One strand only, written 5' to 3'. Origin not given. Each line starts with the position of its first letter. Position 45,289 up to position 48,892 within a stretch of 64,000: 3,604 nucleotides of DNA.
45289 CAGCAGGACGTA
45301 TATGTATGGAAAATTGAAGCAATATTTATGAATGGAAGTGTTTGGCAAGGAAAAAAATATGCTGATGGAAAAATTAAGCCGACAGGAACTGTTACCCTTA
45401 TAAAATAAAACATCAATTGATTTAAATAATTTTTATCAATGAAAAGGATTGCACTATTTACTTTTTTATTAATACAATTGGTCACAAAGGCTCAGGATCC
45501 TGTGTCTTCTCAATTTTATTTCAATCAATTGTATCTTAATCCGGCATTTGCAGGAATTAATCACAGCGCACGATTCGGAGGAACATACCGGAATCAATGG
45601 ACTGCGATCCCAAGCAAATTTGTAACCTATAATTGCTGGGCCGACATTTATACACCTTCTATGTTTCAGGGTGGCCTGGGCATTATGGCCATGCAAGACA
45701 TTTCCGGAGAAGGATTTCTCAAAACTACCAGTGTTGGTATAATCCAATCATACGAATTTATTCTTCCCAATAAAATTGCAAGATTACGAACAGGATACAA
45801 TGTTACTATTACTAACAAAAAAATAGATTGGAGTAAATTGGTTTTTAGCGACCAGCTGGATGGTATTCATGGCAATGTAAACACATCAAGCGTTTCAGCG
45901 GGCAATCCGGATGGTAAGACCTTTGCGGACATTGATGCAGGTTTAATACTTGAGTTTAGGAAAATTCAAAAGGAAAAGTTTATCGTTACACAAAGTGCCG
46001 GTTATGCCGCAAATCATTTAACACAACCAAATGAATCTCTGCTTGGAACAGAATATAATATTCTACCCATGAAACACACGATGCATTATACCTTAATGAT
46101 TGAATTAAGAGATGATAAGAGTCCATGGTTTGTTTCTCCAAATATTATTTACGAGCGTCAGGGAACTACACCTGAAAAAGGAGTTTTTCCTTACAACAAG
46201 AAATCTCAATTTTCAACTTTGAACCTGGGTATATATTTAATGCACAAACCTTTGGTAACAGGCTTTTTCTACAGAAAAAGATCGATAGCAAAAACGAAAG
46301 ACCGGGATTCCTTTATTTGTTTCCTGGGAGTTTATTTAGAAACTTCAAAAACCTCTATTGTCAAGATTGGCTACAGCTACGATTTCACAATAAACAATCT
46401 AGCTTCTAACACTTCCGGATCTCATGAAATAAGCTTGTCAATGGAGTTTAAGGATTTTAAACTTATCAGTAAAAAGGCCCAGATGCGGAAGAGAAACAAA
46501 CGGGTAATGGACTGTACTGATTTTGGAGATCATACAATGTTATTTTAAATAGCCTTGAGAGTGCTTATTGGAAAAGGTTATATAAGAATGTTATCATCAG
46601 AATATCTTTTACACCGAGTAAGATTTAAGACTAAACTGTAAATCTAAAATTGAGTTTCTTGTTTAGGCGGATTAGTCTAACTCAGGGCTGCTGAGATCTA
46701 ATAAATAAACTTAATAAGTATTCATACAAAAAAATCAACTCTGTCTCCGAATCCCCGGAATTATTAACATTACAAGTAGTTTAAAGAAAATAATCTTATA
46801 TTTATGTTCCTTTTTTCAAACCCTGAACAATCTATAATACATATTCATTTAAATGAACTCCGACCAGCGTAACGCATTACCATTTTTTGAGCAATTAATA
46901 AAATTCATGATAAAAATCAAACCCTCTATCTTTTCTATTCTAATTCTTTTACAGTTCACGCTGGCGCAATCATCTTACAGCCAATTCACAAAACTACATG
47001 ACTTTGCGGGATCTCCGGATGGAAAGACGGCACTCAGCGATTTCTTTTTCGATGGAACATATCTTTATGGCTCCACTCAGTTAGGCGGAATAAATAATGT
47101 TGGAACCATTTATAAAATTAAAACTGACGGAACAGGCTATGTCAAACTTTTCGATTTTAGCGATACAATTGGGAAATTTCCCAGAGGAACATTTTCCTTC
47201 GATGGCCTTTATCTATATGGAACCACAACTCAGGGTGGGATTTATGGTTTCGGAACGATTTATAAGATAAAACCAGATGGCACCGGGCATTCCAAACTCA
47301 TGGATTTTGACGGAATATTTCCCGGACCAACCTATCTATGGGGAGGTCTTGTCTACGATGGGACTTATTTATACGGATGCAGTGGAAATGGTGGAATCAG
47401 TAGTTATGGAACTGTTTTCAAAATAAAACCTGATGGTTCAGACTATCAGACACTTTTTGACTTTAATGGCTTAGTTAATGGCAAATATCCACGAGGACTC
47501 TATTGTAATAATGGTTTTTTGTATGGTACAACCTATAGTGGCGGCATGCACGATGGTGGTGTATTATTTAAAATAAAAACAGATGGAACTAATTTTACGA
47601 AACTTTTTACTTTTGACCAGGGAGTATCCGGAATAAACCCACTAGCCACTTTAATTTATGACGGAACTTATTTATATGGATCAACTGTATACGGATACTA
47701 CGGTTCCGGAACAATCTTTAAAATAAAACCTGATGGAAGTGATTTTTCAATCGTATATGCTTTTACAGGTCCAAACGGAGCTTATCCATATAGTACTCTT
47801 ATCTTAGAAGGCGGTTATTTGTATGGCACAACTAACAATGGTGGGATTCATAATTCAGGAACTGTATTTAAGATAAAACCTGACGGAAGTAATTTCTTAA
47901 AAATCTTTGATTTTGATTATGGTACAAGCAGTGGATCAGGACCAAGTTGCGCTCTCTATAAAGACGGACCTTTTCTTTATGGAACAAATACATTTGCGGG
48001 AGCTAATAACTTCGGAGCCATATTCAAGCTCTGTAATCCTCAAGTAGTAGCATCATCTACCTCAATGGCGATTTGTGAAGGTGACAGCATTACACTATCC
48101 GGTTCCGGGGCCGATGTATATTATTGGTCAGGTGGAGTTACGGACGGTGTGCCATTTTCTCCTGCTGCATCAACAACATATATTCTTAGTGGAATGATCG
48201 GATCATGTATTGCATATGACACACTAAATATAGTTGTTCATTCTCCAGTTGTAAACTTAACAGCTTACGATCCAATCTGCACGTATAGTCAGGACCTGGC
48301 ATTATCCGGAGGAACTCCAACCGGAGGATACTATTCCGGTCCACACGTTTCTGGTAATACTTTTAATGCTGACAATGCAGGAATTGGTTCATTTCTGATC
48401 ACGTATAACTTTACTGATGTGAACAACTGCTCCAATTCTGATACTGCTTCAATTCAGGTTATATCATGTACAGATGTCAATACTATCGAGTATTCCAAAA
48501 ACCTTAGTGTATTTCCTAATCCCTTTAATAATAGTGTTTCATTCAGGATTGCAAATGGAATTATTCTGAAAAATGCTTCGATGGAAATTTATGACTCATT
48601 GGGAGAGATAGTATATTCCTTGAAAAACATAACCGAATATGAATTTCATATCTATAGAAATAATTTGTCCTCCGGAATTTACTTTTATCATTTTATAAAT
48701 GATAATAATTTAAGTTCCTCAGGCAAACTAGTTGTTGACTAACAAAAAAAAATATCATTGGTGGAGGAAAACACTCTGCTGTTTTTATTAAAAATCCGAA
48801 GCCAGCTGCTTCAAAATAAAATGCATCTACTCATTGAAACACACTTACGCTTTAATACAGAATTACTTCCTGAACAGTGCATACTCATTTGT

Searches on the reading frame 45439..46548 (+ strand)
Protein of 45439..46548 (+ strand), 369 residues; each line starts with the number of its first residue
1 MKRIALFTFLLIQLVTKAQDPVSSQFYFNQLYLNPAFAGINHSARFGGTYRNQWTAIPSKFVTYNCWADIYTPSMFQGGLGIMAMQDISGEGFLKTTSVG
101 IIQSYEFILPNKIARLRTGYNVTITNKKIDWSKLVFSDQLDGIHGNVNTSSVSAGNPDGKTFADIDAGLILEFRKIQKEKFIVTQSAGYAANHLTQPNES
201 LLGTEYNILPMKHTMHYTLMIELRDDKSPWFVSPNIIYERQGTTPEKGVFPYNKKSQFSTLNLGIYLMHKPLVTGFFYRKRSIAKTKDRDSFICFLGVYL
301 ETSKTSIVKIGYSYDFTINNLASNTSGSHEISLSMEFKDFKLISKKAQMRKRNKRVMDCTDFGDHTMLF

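Call 65: search_protein_families(library=pfam, proteins=[window:45439-46548:+], max_evalue=0.00001)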
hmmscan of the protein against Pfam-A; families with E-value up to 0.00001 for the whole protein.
window:45439-46548:+ (369 aa): 1 family
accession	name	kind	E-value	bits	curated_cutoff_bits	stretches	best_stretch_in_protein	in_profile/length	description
PF11751.14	PorP_SprF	-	6.4e-44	151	22.3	1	16-334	2-272/273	Type IX secretion system membrane protein PorP/SprF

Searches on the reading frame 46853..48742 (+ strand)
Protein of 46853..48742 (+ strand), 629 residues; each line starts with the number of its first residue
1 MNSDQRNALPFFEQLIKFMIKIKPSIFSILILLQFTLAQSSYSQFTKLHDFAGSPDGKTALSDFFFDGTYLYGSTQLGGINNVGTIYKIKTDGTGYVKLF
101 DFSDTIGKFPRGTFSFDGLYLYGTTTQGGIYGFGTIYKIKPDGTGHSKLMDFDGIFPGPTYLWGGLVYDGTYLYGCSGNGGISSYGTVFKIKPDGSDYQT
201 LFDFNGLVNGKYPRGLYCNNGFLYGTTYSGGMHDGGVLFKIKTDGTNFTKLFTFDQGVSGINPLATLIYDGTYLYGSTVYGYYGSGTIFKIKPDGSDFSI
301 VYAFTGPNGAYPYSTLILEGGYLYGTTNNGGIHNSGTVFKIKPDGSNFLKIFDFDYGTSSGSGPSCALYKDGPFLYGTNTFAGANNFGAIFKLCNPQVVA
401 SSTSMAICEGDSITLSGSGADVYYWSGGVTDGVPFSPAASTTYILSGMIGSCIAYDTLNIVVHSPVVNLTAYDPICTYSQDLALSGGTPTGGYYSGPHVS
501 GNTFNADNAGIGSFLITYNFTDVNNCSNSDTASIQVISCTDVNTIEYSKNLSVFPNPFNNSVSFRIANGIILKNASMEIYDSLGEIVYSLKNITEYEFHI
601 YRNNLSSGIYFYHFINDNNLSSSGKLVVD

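Call 65: search_protein_families(library=pfam, proteins=[window:46853-48742:+], max_evalue=0.00001)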
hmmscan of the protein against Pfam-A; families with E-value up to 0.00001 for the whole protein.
window:46853-48742:+ (629 aa): 1 family
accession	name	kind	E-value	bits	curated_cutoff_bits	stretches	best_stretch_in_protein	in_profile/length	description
PF18962.6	Por_Secre_tail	-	2.1e-10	41.2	27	1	553-628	1-75/75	Secretion system C-terminal sorting domain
